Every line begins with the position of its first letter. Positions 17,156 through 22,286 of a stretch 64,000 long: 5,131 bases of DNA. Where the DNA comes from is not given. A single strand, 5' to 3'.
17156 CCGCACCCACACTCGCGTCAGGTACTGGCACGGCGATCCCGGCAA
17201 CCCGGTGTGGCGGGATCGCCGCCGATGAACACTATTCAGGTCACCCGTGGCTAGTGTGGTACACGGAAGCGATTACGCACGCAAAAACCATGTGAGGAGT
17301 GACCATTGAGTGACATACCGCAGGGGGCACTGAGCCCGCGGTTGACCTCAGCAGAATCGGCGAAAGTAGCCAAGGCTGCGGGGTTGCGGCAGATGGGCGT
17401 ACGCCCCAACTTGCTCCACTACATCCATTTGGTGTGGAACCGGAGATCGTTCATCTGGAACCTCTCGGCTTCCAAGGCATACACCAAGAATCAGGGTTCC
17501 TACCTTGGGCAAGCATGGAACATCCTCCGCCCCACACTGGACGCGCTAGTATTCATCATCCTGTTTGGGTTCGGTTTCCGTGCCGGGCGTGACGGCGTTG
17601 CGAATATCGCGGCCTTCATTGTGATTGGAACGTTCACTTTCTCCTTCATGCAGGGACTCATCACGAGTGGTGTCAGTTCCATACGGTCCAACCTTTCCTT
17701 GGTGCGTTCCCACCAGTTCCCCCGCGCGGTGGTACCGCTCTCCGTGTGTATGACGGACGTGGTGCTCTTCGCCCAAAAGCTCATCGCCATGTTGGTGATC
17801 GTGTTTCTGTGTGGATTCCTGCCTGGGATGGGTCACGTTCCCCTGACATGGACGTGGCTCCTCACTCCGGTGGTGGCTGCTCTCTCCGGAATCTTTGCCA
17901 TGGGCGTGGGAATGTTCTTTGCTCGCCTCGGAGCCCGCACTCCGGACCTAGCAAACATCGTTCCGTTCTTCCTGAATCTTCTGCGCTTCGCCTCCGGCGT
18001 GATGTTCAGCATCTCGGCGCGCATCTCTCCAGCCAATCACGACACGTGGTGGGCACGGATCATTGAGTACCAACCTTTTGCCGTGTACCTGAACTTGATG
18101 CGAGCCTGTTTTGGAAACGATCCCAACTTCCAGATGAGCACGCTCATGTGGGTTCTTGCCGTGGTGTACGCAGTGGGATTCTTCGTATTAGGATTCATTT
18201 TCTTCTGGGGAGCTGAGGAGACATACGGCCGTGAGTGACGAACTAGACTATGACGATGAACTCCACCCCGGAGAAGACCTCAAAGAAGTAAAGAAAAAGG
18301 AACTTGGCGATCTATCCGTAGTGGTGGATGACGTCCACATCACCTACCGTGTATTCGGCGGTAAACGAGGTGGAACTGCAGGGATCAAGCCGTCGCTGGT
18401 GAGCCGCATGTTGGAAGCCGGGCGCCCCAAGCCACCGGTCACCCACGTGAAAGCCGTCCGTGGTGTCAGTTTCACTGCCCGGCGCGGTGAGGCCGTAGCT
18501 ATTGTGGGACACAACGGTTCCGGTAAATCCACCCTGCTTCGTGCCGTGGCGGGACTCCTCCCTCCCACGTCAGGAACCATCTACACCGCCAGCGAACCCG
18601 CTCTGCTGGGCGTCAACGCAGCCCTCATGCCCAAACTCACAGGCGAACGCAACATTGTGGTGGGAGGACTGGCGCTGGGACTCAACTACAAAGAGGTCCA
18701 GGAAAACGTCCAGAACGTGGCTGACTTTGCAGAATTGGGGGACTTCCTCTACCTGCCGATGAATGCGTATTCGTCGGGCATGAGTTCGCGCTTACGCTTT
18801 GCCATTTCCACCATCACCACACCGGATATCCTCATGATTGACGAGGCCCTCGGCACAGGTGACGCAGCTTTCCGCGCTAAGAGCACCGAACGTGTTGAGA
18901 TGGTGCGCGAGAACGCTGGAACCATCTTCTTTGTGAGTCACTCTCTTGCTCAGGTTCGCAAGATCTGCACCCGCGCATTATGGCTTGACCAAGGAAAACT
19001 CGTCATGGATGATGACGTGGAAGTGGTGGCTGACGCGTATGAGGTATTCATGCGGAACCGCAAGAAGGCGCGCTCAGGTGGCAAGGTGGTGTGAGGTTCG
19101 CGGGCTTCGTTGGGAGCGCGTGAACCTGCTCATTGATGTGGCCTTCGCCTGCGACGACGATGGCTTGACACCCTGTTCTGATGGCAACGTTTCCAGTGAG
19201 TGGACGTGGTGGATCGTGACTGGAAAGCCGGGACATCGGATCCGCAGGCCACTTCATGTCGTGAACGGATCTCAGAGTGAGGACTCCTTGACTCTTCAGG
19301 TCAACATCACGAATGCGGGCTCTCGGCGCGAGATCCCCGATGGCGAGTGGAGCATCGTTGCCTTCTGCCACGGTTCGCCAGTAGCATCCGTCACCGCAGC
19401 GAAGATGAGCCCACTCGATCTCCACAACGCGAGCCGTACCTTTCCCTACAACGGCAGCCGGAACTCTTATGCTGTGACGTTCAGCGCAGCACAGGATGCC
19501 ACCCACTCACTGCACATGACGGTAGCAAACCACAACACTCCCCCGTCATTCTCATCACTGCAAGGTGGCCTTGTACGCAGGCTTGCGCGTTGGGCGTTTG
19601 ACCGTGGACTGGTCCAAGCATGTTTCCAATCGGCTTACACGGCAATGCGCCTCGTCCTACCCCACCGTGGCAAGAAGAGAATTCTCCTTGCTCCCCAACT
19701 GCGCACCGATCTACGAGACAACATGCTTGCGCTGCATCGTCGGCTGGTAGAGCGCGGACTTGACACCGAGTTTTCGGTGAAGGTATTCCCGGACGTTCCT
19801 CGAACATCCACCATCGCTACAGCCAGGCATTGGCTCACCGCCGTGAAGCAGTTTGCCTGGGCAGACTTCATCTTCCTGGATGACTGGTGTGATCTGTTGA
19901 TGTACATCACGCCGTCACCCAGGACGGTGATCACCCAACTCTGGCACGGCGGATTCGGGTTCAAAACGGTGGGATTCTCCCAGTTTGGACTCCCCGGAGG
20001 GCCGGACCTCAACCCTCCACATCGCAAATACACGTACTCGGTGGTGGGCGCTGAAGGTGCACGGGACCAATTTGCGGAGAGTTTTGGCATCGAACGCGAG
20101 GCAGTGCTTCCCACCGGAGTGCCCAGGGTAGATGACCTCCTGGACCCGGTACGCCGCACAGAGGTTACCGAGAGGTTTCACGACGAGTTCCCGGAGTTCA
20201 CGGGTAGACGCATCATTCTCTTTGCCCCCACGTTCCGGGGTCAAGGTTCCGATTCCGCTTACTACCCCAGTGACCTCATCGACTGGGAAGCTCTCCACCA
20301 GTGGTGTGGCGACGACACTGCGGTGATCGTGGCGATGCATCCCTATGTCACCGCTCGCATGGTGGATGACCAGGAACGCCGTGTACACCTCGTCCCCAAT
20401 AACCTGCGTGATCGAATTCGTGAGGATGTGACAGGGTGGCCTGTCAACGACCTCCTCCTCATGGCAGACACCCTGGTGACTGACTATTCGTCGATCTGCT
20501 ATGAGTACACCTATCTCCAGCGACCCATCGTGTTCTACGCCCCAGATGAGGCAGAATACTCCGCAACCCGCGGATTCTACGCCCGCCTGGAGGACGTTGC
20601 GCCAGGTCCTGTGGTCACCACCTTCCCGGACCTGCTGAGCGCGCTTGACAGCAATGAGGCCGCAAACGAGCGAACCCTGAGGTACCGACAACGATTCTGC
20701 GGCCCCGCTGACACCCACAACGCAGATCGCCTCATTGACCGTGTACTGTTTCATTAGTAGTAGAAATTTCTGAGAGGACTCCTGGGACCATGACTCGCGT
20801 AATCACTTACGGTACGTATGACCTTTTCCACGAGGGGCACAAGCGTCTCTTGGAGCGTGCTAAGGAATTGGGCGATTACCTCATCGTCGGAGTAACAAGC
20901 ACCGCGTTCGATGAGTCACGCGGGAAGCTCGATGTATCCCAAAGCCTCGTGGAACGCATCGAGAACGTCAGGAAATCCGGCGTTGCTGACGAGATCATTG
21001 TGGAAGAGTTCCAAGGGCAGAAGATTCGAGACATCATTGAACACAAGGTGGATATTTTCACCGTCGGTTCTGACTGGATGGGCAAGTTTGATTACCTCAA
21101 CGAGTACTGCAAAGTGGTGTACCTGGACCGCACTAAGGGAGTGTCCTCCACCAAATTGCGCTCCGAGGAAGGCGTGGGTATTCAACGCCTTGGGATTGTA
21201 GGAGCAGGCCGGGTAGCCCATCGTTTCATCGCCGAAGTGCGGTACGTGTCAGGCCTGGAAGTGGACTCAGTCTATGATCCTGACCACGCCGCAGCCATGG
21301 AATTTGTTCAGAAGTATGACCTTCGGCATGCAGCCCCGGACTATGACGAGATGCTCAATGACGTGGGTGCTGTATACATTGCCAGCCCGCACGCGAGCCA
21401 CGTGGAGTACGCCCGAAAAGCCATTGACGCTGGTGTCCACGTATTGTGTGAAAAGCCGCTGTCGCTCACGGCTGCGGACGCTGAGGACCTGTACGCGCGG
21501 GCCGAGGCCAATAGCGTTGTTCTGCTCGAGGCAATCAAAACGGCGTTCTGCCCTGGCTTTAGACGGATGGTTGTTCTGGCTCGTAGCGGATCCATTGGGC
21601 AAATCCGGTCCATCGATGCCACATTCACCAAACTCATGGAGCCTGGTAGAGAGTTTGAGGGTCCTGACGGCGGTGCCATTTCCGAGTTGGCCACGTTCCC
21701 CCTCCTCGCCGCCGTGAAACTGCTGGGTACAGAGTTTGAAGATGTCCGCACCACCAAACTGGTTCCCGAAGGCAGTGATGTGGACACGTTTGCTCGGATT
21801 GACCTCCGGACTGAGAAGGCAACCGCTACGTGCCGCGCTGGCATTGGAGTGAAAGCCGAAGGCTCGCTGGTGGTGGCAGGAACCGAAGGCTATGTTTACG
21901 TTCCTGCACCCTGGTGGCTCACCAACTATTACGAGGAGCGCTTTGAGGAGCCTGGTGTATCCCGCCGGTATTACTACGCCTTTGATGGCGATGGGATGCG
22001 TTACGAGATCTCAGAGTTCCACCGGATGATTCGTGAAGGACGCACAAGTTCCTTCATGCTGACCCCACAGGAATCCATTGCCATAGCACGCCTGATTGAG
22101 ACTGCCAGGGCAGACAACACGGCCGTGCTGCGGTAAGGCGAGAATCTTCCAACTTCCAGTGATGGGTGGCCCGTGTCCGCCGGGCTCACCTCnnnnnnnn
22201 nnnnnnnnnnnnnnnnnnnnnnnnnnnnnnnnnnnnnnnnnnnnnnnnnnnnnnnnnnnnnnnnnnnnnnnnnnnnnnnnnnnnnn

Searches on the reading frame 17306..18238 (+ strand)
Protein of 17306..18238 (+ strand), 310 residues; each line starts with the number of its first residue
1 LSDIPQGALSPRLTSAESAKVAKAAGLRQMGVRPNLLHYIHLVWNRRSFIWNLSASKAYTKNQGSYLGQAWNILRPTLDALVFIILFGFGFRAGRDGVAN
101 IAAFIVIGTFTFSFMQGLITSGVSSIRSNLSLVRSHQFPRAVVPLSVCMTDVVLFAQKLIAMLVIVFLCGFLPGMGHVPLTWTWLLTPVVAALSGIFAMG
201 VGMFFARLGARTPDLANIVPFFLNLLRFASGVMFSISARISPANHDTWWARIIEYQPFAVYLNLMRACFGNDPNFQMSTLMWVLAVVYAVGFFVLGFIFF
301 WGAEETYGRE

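Call 7: search_protein_families(library=pfam, proteins=[window:17306-18238:+])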
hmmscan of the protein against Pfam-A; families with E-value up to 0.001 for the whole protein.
window:17306-18238:+ (310 aa): 1 family
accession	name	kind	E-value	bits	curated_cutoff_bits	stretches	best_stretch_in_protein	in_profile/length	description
PF01061.29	ABC2_membrane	-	1.9e-09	37.8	26.9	1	65-268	18-209/211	ABC-2 type transporter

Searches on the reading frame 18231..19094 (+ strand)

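Call 7: search_protein_families(library=pfam, proteins=[window:18231-19094:+])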
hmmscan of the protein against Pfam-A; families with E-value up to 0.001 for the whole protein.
window:18231-19094:+ (287 aa): 4 families
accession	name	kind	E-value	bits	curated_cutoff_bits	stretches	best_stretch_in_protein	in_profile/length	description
PF00005.33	ABC_tran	-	4.3e-21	76.4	25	1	77-207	2-136/137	ABC transporter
PF13555.12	AAA_29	-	1.1e-06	28.7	27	1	82-116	18-52/61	P-loop containing region of AAA domain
PF13304.12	AAA_21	-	3.1e-05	24.6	27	0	90-109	3-22/304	AAA domain, putative AbiEii toxin, Type IV TA system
PF02463.25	SMC_N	-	0.00036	20.5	40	0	87-107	25-45/220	RecF/RecN/SMC N terminal domain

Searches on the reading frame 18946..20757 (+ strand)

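Call 7: search_protein_families(library=pfam, proteins=[window:18946-20757:+])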
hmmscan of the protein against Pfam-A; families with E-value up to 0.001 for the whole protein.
window:18946-20757:+ (603 aa): 1 family
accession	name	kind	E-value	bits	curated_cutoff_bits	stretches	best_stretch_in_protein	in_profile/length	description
PF04464.20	Glyphos_transf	-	3e-63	214.4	22.1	1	234-601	5-366/367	CDP-Glycerol:Poly(glycerophosphate) glycerophosphotransferase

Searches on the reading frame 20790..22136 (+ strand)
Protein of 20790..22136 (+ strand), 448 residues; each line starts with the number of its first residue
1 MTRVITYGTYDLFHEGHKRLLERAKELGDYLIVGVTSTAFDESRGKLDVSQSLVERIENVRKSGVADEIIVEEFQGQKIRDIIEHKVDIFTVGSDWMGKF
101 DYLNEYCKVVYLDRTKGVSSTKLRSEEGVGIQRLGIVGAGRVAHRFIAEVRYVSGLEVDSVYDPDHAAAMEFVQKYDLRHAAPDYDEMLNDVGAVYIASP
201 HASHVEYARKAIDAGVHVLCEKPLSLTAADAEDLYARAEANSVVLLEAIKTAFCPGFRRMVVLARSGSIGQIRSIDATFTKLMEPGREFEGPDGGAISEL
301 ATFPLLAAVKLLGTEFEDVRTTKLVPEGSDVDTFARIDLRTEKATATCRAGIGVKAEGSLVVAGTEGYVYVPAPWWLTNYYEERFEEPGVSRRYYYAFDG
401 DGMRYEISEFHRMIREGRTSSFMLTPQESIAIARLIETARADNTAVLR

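Call 7: search_protein_families(library=pfam, proteins=[window:20790-22136:+])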
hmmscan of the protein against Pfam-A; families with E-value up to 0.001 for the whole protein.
window:20790-22136:+ (448 aa): 3 families
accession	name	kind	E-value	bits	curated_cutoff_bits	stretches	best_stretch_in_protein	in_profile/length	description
PF01408.29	GFO_IDH_MocA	-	8.7e-26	91.4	24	1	133-245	2-116/120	Oxidoreductase family, NAD-binding Rossmann fold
PF01467.32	CTP_transf_like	-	1.7e-17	64.3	21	1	5-124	1-131/133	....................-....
PF22725.1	GFO_IDH_MocA_C3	-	1.1e-08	35.5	27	1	257-369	1-123/124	GFO/IDH/MocA C-terminal domain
